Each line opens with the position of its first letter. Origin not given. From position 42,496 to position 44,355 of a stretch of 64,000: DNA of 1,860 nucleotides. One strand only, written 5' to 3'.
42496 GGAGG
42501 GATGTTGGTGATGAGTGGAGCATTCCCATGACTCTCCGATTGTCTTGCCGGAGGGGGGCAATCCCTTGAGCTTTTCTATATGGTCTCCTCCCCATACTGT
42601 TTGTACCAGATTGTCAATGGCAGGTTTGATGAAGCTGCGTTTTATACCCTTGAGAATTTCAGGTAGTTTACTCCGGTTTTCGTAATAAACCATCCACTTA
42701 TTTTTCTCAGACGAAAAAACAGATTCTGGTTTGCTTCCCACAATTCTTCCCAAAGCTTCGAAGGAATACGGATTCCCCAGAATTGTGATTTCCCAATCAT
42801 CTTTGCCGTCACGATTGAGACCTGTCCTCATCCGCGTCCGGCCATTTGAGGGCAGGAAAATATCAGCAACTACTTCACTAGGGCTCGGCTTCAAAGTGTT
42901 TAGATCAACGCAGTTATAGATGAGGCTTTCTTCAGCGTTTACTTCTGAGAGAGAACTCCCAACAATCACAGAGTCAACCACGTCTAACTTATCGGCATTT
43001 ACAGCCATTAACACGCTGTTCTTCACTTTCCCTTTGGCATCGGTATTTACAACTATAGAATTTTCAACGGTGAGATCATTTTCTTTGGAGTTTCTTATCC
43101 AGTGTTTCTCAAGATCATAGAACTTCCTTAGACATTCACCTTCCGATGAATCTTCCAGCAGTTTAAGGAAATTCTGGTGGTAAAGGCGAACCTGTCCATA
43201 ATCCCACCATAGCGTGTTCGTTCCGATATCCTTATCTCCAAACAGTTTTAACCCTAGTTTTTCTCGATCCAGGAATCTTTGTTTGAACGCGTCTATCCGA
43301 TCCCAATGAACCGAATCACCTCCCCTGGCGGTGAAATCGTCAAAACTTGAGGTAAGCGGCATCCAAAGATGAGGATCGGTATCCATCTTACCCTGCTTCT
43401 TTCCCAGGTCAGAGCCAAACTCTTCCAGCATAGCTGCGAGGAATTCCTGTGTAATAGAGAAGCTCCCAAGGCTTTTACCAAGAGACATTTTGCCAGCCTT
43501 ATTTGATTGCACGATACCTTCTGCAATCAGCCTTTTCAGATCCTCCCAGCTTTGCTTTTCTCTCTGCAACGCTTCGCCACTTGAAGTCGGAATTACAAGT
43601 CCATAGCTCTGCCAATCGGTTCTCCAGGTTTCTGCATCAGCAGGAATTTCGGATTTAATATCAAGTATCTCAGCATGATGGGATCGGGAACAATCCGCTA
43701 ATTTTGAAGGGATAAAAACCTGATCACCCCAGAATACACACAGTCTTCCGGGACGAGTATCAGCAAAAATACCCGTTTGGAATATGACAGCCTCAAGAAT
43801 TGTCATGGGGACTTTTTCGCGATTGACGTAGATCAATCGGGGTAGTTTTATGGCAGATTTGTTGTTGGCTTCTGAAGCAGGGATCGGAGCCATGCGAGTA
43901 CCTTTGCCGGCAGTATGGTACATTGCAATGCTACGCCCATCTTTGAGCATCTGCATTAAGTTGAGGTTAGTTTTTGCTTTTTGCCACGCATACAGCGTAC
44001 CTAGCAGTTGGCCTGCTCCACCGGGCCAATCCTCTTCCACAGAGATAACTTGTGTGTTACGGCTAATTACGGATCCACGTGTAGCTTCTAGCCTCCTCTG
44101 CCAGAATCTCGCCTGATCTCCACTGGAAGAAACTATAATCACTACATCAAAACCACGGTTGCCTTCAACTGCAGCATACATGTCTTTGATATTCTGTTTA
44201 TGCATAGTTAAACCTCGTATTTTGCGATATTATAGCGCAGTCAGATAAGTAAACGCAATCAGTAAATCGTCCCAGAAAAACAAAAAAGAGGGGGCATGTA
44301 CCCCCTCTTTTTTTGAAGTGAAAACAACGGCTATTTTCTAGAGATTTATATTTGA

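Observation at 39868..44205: A single 1445-aa polypeptide joining NDP-sugar pyrophosphorylase-like, type I phosphomannose isomerase and phosphomannomutase domains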

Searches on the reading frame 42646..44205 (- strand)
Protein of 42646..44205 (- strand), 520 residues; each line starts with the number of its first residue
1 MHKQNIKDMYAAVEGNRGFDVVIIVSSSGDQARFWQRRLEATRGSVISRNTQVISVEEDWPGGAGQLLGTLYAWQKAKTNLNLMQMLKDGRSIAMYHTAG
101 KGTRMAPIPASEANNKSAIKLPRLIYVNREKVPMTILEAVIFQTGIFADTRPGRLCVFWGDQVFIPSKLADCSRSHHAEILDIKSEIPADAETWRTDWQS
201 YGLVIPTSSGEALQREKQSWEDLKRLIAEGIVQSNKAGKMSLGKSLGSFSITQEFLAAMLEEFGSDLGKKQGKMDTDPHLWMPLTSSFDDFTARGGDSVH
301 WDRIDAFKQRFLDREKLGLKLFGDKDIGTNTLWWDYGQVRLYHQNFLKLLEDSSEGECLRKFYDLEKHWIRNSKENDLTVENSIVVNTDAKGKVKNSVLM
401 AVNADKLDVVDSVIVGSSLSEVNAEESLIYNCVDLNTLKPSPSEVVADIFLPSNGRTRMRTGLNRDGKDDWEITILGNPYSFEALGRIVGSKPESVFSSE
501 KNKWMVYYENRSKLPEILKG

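Call 6: search_protein_families(library=pfam, proteins=[window:42646-44205:-], max_evalue=10)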
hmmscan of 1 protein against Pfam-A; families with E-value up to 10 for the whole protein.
seq(520 aa): 0 families
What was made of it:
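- Tried and rejected: Pfam at E<=10 (call 6).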

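Call 7: search_solved_structures(query=window:42646-44205:-, max_evalue=10, show_alignments=3)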
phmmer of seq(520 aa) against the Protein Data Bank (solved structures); distinct sequences matched with E-value up to 10: 4.
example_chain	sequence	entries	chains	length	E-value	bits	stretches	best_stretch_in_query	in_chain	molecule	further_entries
6tyd_A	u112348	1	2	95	0.2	13.6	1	99-179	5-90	Single-stranded DNA-binding protein 2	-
8hib_A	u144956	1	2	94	0.23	13.5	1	100-179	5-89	Single-stranded DNA-binding protein 2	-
6s9r_A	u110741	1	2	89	0.77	11.7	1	105-176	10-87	Sequence-specific single-stranded DNA-binding protein, isoform A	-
7du7_A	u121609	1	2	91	1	11.3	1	227-276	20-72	mkDPBB_sym1 protein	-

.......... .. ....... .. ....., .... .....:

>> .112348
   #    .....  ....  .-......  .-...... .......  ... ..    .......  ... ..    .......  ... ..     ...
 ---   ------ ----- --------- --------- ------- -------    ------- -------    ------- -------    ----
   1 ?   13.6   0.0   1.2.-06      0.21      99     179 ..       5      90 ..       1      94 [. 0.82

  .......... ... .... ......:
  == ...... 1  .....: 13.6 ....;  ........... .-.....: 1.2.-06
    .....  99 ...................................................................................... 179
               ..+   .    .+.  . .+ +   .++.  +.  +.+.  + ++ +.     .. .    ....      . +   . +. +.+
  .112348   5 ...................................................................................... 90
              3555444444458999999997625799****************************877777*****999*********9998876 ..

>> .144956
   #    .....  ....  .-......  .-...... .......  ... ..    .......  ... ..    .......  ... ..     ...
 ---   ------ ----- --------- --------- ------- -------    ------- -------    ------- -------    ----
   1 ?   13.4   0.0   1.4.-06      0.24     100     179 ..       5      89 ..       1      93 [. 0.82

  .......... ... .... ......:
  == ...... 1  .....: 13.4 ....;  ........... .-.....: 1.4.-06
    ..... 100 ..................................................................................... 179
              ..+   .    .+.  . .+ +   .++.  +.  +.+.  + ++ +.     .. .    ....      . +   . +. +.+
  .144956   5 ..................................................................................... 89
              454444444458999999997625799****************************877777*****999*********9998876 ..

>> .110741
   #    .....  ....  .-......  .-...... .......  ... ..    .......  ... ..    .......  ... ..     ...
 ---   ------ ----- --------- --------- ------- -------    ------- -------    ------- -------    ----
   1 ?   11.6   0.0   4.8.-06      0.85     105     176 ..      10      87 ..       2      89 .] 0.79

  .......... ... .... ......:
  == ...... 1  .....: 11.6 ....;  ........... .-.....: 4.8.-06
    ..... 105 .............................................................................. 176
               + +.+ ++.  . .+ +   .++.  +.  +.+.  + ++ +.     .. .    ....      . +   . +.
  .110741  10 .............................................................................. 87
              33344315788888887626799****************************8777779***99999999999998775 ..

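Call 9: find_homologous_proteins(query=window:42646-44205:-, max_evalue=0.001)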
Query seq(520 aa) (520 aa): 822 proteins with E <= 0.001 among 8000 candidates; the best 120 are listed.
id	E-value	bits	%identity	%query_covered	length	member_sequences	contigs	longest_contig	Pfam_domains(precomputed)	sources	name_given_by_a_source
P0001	8.4e-240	815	68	97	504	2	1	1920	-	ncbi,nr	ncbi:MAG: hypothetical protein GY845_06845, partial [Planctomycetes bacterium]|nr:hypothetical prote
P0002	5.3e-212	723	61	95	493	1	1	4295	-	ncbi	-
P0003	1.7e-211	722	63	94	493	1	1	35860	-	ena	-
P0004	7.0e-211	720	63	95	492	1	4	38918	-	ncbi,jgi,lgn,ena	-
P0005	9.5e-210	716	66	91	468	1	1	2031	-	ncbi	ncbi:MAG: hypothetical protein COS88_00250, partial [Chloroflexi bacterium CG07_land_8_20_14_0_80_51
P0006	1.9e-209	715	64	94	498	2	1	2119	-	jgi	-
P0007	1.1e-207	709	62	95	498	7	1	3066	-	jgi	-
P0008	3.6e-207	707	60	95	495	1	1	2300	-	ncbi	-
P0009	1.1e-206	706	63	94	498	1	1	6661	-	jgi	jgi:hypothetical protein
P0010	2.8e-206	704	62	94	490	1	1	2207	-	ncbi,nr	ncbi:MAG: hypothetical protein SVM79_09355 [Chloroflexota bacterium]|nr:hypothetical protein [Chloro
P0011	3.6e-203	694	62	94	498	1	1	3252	-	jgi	-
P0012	3.8e-201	687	62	95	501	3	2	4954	-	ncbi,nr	ncbi:MAG: hypothetical protein DDT26_01759 [Dehalococcoidia bacterium]|nr:hypothetical protein [Chlo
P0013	4.2e-201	687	61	93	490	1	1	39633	-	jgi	jgi:hypothetical protein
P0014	1.3e-200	686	61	94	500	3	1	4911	-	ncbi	-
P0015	2.6e-200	685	59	94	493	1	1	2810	-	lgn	-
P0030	2.6e-139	483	44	96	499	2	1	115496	-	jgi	-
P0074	5.5e-119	416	43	93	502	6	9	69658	-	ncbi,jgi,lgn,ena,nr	ncbi:MAG: hypothetical protein COV69_02550 [Parcubacteria group bacterium CG11_big_fil_rev_8_21_14_0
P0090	3.2e-112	394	39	95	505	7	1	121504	-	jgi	jgi:hypothetical protein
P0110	8.2e-107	376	40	93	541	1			-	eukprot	eukprot:GFYU01000295.1.p2 GENE.GFYU01000295.1~~GFYU01000295.1.p2 ORF type:complete len:542 (+),score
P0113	1.5e-105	372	41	93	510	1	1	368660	-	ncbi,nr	ncbi:MAG: hypothetical protein RDV48_02840 [Candidatus Eremiobacteraeota bacterium]|nr:hypothetical 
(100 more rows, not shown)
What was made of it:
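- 42721..43110 (-): N-domain, left-handed beta-helix-like C-terminal subdomain and capping helix (aa 366-495). One homologue is named 'LbetaH domain-containing protein' (call 9).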

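Call 14: search_solved_structures(query=A1, max_evalue=10, show_alignments=3)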
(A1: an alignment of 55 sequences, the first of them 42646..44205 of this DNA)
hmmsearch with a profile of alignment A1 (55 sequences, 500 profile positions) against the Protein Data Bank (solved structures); distinct sequences matched with E-value up to 10: 2.
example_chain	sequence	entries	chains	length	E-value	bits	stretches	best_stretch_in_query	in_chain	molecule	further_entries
2o6w_A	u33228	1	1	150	0.19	13.3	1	375-432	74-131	Repeat Five Residue (Rfr) protein or pentapeptide repeat protein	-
8ag3_C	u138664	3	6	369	1.2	10.7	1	252-293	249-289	Protein C10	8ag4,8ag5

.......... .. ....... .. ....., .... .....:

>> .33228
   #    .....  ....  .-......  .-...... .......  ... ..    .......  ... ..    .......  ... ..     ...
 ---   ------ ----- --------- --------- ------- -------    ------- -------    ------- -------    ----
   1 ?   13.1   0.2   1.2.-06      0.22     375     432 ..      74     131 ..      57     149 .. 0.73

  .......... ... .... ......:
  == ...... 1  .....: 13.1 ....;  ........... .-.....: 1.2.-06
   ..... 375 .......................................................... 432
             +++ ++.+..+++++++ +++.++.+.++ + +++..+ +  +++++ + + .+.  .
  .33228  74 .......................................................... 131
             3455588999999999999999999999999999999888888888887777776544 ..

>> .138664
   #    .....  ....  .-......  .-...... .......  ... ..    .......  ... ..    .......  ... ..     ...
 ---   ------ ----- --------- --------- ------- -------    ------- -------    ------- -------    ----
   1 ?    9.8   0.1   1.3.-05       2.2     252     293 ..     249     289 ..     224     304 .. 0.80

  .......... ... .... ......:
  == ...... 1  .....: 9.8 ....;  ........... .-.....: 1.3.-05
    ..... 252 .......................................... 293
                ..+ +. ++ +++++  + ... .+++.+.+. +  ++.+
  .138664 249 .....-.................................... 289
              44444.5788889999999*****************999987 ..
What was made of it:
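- Tried and rejected: PDB by phmmer, and by a 55-sequence profile (calls 7, 14).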

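Call 15: search_protein_families(library=pfam, alignment_id=A1, max_evalue=1)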
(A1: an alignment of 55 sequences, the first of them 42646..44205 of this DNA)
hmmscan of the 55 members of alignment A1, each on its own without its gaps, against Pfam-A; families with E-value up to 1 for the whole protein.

A. member 1, window:42646-44205:- (520 aa): 0 families

B. families by the number of members that match (of 55 scanned): 18 families
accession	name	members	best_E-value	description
PF21436.2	STT3-PglB_core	3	0.0069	STT3/PglB/AglB core domain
PF13599.13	Pentapeptide_4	2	0.023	Pentapeptide repeat region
PF15464.11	DUF4633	1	0.00062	Domain of unknown function (DUF4633)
PF17901.7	EF-hand_12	1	0.0064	EF-hand fold domain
PF09055.16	Sod_Ni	1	0.017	Nickel-containing superoxide dismutase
PF20791.3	Acyl-ACP_TE_C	1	0.024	Acyl-ACP thioesterase C-terminal domain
PF05264.16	CfAFP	1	0.048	Choristoneura fumiferana antifreeze protein (CfAFP)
PF13229.12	Beta_helix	1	0.048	Right handed beta helix region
PF06372.18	Gemin6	1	0.065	Gemin6 Sm-like domain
PF14595.12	Thioredoxin_9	1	0.12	Thioredoxin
PF06110.17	TXD17-like_Trx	1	0.14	Thioredoxin domain-containing protein 17-like, thioredoxin domain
PF02394.21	IL1_propep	1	0.16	Interleukin-1 propeptide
PF12237.13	PCIF1_WW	1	0.17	Phosphorylated CTD interacting factor 1 WW domain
PF05856.17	ARPC4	1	0.18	ARP2/3 complex 20 kDa subunit (ARPC4)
PF23295.1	Arm_4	1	0.18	Armadillo-like repeats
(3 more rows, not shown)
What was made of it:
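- Tried and rejected: Pfam on each of 55 relatives (call 15).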

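Call 18: predict_structure(alignment_id=A1)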
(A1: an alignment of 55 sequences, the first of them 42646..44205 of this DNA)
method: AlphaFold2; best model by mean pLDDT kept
length: 520 residues; sequences in the alignment: 55
mean_pLDDT: 92.4   pTM: 0.91
mean pLDDT of the five models: 92.4, 92.3, 92.0, 91.9, 91.4
residues with pLDDT >= 90: 452; 70-90: 38; 50-70: 8; < 50: 22
segments of 3 or more residues with pLDDT < 50: 499-520
pLDDT, mean of each block of 10 residues (from residue 1): 97 96 95 96 96 96 94 98 98 92 93 94 92 97 97 96 95 94 96 94 94 96 95 92 96 98 97 95 96 95 98 91 96 95 98 98 98 96 97 98 93 97 92 91 96 88 95 96 93 56 45 41
secondary structure, 60 per line:
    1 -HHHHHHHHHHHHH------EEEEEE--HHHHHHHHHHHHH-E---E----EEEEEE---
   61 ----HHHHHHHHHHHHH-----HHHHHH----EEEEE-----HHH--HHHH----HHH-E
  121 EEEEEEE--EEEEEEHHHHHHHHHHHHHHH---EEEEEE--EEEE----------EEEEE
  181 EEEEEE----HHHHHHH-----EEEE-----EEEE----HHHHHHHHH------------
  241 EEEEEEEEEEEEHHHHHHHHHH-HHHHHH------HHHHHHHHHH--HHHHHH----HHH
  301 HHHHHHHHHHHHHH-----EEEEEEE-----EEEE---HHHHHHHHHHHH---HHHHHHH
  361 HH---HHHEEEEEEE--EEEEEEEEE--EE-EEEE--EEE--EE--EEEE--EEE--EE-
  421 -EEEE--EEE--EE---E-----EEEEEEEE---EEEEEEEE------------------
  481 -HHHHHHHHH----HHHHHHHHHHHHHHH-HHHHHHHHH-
elements in order: H2-14 E21-26 H29-41 E52-57 H65-77 H83-88 E93-97 H108-111 E120-127 E130-135 H136-150 E154-159 E162-165 E176-186 H191-197 E203-206 E212-215 H220-228 E241-252 H253-262 H264-269 H276-285 H288-293 H298-314 E320-326 E332-335 H339-350 H354-362 E369-375 E378-386 E392-395 E398-400 E407-410 E413-415 E422-425 E428-430 E444-451 E455-462 H482-490 H495-509 H511-519
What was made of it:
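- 43111..44205 (-): N-domain, Rossmann-like nucleotidyltransferase core (aa 1-365); proposed mannose-1-P guanylyltransferase active site. AF2 model with pLDDT 92.4 and pTM 0.91 (call 18).
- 42721..43110 (-): The model has a run of short beta strands at 369-462 (call 18).
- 42637..42720 (-): Linker between the N-domain and PMI (aa 496-523). pLDDT is below 50 from residue 499 (call 18).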

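Call 21: fold_search(model_id=the predicted structure, library=pdb)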
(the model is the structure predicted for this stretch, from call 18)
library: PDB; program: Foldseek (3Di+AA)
matches with E <= 10: 952; with E <= 0.001: 27
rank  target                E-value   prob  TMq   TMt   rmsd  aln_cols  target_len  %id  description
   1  9iit_A                2.6e-12  1.00  0.54  0.32   5.9       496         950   11  Full length structure of FKP in complex with GTP and GDP (released 2025-03-05)
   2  9iis                  4.4e-12  1.00  0.56  0.53   5.0       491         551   10  GDP-fucose pyrophosphorylase part of FKP with a SUMO tag (released 2025-03-05)
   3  6v96_J                3.4e-11  1.00  0.36  0.44  12.5       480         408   11  Agrobacterium tumefaciens ADP-Glucose pyrophosphorylase-S72E (released 2020-12-16)
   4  5w5t_F                1.6e-10  1.00  0.33  0.40  12.4       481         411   13  Agrobacterium tumefaciens ADP-Glucose Pyrophosphorylase bound to activator ethyl pyruvate (released 2018-11-14)
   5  3brk                  3.6e-10  1.00  0.32  0.41  12.3       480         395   12  Crystal Structure of ADP-Glucose Pyrophosphorylase from Agrobacterium tumefaciens (released 2008-04-22)
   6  5w5t_D                5.1e-10  1.00  0.36  0.45  11.5       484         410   10  Agrobacterium tumefaciens ADP-Glucose Pyrophosphorylase bound to activator ethyl pyruvate (released 2018-11-14)
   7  9hvd_I                1.1e-09  1.00  0.31  0.36  13.2       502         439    9  Native human P-eIF2-eIF2B complex (released 2025-11-19)
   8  5mni_B                5.7e-09  1.00  0.33  0.41  11.3       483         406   11  Escherichia coli AGPase mutant R130A apo form (released 2017-03-01)
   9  8x7s_A                5.7e-09  1.00  0.31  0.40  12.9       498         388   10  Crystal structure of tlr0611 (released 2024-11-27)
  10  8x7s_B                8.1e-09  1.00  0.30  0.39  13.2       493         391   10  Crystal structure of tlr0611 (released 2024-11-27)
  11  1yp4_B                1.0e-08  1.00  0.28  0.32  13.9       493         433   10  Crystal structure of potato tuber ADP-glucose pyrophosphorylase in complex with ADP-glucose (released 2005-03-15)
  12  5mni_C                1.2e-08  1.00  0.34  0.43   9.3       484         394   12  Escherichia coli AGPase mutant R130A apo form (released 2017-03-01)
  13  1yp3_C                3.7e-08  1.00  0.31  0.36  12.6       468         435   13  Crystal structure of potato tuber ADP-glucose pyrophosphorylase in complex with ATP (released 2005-03-15)
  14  1yp3_B                5.0e-08  1.00  0.31  0.36  12.1       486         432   12  Crystal structure of potato tuber ADP-glucose pyrophosphorylase in complex with ATP (released 2005-03-15)
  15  1yp4_D                6.0e-08  1.00  0.27  0.32  12.7       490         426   10  Crystal structure of potato tuber ADP-glucose pyrophosphorylase in complex with ADP-glucose (released 2005-03-15)
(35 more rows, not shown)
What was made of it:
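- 43111..44205 (-): Best Foldseek PDB hits are FKP GDP-fucose pyrophosphorylase 9iit/9iis, then ADP-glucose PPases, eIF2B, VTC1 and RmlA (call 21).
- On GDP-fucose pyrophosphorylase / FPGT (PF07959): Foldseek against 9iit_A and 9iis gives E 2.6e-12 and 4.4e-12, TMq 0.54-0.56, ~490 aligned columns (call 21), from a model with pLDDT 92 (call 18).
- ADP-glucose pyrophosphorylases are the second-best structural matches (call 21). The top structural hit is FKP-GFPP (call 21). eIF2B subunits are among the structural hits (call 21).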

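Call 31: find_encoding_contigs(protein=P0090, flank=8000, max_places=3)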
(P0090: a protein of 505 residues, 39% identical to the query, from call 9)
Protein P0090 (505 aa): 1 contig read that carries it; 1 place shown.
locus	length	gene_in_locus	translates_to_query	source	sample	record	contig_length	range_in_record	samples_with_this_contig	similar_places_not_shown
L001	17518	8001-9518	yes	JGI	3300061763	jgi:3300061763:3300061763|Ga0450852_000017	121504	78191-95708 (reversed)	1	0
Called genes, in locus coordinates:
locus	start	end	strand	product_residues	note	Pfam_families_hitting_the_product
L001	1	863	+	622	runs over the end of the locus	PF06480:FtsH_ext (weak), PF00004:AAA, PF23902:AAA_lid_PRS2_C (weak), PF17862:AAA_lid_3, PF01434:Peptidase_M41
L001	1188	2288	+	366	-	PF01950:FBPase_3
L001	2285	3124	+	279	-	PF00483:NTP_transferase, PF12804:NTP_transf_3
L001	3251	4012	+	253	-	-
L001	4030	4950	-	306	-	PF00480:ROK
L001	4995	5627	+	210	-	PF01135:PCMT, PF13847:Methyltransf_31 (weak)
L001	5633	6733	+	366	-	PF02618:YceG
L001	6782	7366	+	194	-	PF01965:DJ-1_PfpI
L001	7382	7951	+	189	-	PF01161:PBP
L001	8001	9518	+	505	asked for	-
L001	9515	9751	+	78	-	PF05768:Glrx-like (weak), PF13192:Thioredoxin_3 (weak), PF00462:Glutaredoxin, PF13417:GST_N_3 (faint)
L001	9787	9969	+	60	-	PF00037:Fer4 (weak), PF12797:Fer4_2, PF12837:Fer4_6, PF13237:Fer4_10 (weak), PF13459:Fer4_15, PF14697:Fer4_21 (weak), PF25160:LdpA_Fe-S-bd (faint), PF13370:Fer4_13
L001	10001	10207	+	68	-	-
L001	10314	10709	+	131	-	PF02082:Rrf2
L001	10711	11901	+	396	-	PF00155:Aminotran_1_2, PF00266:Aminotran_5, PF01212:Beta_elim_lyase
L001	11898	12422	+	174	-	PF01592:NifU_N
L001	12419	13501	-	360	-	-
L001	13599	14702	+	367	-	PF03054:tRNA_Me_trans, PF20259:tRNA_Me_trans_M, PF20258:tRNA_Me_trans_C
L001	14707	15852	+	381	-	PF06508:QueC (faint), PF22025:ThiI_fer, PF02926:THUMP, PF02568:ThiI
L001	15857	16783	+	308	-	PF01171:ATP_bind_3, PF02568:ThiI (weak), PF03054:tRNA_Me_trans (weak)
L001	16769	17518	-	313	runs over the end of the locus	PF01565:FAD_binding_4, PF02873:MurB_C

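Call 32: find_encoding_contigs(protein=P0074, flank=7000, max_places=2)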
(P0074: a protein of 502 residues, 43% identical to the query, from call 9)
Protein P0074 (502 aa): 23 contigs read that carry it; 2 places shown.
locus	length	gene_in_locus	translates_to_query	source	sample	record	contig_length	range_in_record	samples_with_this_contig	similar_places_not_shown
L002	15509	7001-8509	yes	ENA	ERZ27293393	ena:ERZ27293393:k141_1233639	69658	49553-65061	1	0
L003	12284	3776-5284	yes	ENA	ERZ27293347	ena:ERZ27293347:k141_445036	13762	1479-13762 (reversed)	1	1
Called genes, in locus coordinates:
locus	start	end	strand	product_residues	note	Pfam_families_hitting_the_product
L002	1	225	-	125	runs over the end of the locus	PF18924:DUF5674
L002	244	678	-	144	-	-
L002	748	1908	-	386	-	PF00485:PRK, PF01928:CYTH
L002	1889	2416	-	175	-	-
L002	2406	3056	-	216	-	PF00293:NUDIX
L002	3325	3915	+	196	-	-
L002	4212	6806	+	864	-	PF01074:Glyco_hydro_38N, PF09261:Alpha-mann_mid, PF07748:Glyco_hydro_38C (weak), PF17677:Glyco_hydro38C2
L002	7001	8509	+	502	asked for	-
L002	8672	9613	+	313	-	PF00480:ROK, PF01869:BcrAD_BadFG (faint), PF02685:Glucokinase (faint)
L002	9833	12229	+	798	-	PF01326:PPDK_N, PF00391:PEP-utilizers, PF02896:PEP-utilizers_C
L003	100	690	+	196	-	-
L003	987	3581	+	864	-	PF01074:Glyco_hydro_38N, PF09261:Alpha-mann_mid, PF07748:Glyco_hydro_38C (weak), PF17677:Glyco_hydro38C2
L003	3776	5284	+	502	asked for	-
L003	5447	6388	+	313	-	PF00480:ROK, PF01869:BcrAD_BadFG (faint), PF02685:Glucokinase (faint)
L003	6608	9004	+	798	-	PF01326:PPDK_N, PF00391:PEP-utilizers, PF02896:PEP-utilizers_C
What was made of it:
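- Mannose link in Parcubacteria: GH38 alpha-mannosidase | N-domain | ROK kinase (call 32).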

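Call 33: find_encoding_contigs(protein=P0113, flank=7000, max_places=2)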
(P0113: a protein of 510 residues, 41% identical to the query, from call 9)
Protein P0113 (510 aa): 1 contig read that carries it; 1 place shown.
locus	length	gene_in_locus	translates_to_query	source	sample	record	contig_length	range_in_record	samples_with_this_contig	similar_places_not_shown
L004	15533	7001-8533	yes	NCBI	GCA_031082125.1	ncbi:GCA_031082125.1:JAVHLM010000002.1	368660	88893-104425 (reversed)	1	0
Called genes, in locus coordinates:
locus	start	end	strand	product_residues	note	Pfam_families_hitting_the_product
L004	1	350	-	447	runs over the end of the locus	-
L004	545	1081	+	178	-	PF13606:Ank_3 (faint), PF12796:Ank_2, PF13637:Ank_4 (weak), PF00023:Ank (weak), PF12796:Ank_2, PF13857:Ank_5, PF00023:Ank (weak), PF13637:Ank_4 (weak)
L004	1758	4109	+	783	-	-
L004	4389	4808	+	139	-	PF12870:DUF4878 (weak)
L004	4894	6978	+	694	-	PF01590:GAF, PF13185:GAF_2, PF13492:GAF_3 (weak), PF13185:GAF_2, PF01590:GAF, PF13492:GAF_3, PF01966:HD, PF13487:HD_5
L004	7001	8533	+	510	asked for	-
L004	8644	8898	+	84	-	-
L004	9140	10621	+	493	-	PF01743:PolyA_pol, PF12627:PolyA_pol_RNAbd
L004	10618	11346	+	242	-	PF04909:Amidohydro_2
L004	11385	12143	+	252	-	PF04909:Amidohydro_2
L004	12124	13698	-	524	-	PF13360:PQQ_2 (faint)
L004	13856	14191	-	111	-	-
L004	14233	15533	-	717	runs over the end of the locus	-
